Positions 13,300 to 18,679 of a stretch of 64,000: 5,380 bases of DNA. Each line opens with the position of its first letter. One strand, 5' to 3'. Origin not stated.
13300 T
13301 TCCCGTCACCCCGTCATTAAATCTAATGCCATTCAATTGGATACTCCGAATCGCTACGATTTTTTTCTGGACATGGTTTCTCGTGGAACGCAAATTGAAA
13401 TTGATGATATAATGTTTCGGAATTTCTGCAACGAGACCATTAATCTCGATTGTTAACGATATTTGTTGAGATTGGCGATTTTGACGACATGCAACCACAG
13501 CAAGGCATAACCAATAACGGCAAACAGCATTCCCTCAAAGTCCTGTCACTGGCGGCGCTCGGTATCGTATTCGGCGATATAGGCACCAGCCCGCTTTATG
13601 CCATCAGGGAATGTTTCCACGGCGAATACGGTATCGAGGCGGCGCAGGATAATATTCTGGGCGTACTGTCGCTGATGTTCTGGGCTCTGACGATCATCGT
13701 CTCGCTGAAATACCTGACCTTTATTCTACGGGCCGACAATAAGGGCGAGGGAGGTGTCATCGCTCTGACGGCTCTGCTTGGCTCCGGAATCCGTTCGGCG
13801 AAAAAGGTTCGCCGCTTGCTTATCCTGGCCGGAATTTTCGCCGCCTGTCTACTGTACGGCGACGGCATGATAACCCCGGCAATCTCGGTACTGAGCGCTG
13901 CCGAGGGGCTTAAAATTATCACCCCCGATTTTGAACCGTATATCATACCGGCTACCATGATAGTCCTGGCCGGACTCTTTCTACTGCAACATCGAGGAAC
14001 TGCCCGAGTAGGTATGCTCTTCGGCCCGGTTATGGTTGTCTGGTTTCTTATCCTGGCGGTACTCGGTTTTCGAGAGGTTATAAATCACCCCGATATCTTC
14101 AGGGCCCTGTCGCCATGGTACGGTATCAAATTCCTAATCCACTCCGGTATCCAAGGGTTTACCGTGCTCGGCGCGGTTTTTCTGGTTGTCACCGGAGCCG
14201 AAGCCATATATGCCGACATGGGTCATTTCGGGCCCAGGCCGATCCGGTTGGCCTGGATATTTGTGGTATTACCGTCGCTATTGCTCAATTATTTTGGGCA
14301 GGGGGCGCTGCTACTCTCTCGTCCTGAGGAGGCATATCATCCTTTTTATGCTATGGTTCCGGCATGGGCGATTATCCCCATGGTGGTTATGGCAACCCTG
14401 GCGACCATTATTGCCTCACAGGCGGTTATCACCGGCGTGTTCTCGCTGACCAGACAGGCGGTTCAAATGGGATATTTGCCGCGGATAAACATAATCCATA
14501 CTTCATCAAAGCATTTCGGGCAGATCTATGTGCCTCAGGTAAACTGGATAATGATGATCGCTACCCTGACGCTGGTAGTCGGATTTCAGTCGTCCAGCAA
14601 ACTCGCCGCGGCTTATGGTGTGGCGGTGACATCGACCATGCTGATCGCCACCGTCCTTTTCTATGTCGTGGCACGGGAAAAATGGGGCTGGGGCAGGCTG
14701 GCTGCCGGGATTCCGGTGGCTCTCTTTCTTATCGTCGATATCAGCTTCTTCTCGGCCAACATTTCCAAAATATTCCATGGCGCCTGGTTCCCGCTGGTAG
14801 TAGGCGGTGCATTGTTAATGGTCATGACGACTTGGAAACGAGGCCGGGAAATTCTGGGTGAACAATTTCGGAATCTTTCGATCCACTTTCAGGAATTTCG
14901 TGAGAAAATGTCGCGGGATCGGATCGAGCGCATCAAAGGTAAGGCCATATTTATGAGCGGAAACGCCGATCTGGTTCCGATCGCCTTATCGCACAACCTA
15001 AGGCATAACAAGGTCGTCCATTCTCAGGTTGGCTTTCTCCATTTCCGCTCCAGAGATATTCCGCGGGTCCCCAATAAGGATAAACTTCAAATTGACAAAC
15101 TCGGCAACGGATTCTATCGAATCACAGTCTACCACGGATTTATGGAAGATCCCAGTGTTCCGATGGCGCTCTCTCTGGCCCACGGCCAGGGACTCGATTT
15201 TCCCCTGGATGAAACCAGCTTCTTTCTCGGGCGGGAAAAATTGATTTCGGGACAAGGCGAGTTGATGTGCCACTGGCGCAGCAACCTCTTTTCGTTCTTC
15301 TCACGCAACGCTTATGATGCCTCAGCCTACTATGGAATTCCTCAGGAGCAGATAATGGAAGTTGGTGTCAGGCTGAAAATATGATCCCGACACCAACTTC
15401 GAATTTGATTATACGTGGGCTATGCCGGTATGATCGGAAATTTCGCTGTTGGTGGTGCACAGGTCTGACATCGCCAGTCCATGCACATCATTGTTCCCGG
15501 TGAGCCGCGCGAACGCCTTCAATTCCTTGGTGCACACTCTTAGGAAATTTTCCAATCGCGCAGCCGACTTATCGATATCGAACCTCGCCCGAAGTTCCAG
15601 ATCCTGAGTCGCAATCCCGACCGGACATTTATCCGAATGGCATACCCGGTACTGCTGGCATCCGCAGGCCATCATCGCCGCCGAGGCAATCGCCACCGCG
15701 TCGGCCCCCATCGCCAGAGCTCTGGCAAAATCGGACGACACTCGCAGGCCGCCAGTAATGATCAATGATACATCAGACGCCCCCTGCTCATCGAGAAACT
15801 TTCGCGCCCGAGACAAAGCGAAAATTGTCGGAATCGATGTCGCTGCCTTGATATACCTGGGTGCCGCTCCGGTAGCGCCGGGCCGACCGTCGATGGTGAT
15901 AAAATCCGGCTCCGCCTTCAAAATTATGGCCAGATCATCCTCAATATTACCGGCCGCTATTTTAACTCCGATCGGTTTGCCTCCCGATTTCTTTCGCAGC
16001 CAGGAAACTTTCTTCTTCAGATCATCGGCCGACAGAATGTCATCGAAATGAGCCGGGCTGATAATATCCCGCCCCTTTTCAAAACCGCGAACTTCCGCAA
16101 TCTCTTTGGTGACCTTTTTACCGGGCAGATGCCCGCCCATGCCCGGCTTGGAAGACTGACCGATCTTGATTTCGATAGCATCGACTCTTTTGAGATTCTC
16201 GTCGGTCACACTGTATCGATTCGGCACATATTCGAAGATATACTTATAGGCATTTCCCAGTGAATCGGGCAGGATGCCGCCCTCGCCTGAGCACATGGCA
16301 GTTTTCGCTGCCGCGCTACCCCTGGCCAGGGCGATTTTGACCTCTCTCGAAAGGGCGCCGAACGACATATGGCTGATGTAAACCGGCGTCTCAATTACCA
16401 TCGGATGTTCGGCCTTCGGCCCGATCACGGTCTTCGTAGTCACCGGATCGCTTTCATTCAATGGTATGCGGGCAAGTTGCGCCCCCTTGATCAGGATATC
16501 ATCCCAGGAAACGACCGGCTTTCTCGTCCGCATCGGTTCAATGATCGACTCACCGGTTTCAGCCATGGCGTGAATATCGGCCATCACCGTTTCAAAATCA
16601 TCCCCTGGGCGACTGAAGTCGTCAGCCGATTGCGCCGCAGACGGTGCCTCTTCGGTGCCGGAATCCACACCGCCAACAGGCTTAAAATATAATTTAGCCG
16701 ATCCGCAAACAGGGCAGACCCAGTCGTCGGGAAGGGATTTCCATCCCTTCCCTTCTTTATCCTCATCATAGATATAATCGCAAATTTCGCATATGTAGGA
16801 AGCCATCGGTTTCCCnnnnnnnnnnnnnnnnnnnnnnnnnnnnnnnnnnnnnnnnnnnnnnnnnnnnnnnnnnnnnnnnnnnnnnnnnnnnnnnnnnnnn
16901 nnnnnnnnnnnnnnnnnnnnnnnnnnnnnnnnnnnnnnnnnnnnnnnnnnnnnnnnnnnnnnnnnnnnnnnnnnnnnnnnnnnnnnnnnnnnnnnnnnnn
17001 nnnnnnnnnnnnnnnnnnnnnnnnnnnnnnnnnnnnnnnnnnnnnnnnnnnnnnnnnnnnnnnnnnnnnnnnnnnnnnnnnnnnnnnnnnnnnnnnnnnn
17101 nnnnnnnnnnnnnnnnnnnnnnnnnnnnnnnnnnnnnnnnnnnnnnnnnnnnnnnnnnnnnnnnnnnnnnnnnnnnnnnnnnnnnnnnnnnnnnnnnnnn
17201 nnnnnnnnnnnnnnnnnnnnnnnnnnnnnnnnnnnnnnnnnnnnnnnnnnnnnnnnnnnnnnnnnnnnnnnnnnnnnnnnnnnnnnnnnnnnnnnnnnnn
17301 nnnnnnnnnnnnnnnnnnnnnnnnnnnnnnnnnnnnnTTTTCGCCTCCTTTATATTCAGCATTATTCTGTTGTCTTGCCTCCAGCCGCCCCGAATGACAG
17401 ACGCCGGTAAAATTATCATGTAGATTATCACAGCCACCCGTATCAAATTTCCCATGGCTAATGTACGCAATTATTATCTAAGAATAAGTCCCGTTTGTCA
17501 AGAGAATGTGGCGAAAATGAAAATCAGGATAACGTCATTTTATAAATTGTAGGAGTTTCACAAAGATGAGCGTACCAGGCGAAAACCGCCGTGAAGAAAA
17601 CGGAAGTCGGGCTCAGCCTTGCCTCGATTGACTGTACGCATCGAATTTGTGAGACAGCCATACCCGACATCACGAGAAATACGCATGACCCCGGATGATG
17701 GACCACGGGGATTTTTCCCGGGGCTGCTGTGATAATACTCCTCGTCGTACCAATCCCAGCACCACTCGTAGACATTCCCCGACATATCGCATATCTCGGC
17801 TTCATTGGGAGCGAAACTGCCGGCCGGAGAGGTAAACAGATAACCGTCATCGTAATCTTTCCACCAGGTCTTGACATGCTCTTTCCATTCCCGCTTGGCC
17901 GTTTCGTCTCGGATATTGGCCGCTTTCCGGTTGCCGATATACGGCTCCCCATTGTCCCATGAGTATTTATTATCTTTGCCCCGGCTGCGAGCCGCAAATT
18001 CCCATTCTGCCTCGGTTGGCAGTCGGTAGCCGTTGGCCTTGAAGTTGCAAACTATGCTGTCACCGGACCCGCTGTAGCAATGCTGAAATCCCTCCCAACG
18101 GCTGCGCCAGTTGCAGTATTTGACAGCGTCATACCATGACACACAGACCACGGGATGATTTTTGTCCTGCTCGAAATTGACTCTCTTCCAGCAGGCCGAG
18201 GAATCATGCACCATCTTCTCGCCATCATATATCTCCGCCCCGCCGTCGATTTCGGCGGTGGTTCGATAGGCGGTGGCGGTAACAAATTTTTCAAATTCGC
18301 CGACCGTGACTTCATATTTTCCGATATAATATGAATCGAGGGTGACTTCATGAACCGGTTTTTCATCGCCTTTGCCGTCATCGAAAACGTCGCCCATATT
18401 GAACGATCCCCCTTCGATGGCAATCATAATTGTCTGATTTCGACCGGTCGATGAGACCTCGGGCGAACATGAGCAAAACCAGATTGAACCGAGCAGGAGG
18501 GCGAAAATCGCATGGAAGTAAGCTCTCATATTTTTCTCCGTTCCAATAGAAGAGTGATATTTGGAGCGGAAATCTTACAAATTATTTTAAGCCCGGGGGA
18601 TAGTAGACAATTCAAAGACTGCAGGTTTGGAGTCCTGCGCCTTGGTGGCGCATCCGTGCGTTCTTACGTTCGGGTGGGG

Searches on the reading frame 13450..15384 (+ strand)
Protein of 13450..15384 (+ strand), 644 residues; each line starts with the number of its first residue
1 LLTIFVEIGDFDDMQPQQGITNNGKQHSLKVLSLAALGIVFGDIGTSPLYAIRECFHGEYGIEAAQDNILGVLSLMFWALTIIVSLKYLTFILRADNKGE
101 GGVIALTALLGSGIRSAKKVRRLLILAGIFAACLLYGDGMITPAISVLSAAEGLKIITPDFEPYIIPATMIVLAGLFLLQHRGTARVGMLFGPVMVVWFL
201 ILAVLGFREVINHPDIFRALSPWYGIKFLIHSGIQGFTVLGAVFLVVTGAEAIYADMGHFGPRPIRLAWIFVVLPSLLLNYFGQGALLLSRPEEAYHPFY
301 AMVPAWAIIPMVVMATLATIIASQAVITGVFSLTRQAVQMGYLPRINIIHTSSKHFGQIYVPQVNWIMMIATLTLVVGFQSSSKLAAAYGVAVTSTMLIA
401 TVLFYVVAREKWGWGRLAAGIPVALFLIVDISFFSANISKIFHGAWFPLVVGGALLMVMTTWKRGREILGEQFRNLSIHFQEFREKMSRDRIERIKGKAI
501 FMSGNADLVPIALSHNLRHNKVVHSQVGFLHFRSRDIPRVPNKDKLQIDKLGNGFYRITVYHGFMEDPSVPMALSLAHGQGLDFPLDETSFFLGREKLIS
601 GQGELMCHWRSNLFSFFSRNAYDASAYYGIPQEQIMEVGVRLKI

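Call 41: search_protein_families(library=pfam, proteins=[window:13450-15384:+], max_evalue=0.001)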
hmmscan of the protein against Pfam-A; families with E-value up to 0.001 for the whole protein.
window:13450-15384:+ (644 aa): 2 families
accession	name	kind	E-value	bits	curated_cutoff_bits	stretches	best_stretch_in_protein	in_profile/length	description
PF02705.21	K_trans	-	1.7e-187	623.9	24.8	1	33-483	2-451/454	K+ potassium transporter integral membrane domain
PF22776.1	K_trans_C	-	5.1e-42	143.7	24.8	1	497-644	2-151/151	K+ potassium transporter C-terminal domain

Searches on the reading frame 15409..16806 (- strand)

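Call 41: search_protein_families(library=pfam, proteins=[window:15409-16806:-], max_evalue=0.001)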
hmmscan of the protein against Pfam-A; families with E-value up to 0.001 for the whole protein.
window:15409-16806:- (465 aa): 4 families
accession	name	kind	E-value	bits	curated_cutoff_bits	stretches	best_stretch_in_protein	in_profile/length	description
PF01645.23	Glu_synthase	-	6.5e-100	335.3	20.4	1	123-438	52-368/369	Conserved region in glutamate synthase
PF00301.25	Rubredoxin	-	2.7e-08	34.2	23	1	4-41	2-47/47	Rubredoxin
PF01070.24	FMN_dh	-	6.7e-07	29.1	24.9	1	323-383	255-311/350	FMN-dependent dehydrogenase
PF00478.31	IMPDH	-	1.1e-06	28.4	25.6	1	264-375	133-237/345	IMP dehydrogenase / GMP reductase domain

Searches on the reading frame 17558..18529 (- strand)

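Call 59: search_protein_families(library=pfam, proteins=[window:17558-18529:-], max_evalue=0.0001)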
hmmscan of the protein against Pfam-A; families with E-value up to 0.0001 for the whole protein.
window:17558-18529:- (323 aa): 1 family
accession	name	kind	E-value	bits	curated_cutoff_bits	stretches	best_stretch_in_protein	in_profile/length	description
PF03781.23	FGE-sulfatase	-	1.4e-59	202.2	23.3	1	34-320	4-255/255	Sulfatase-modifying factor enzyme 1-like domain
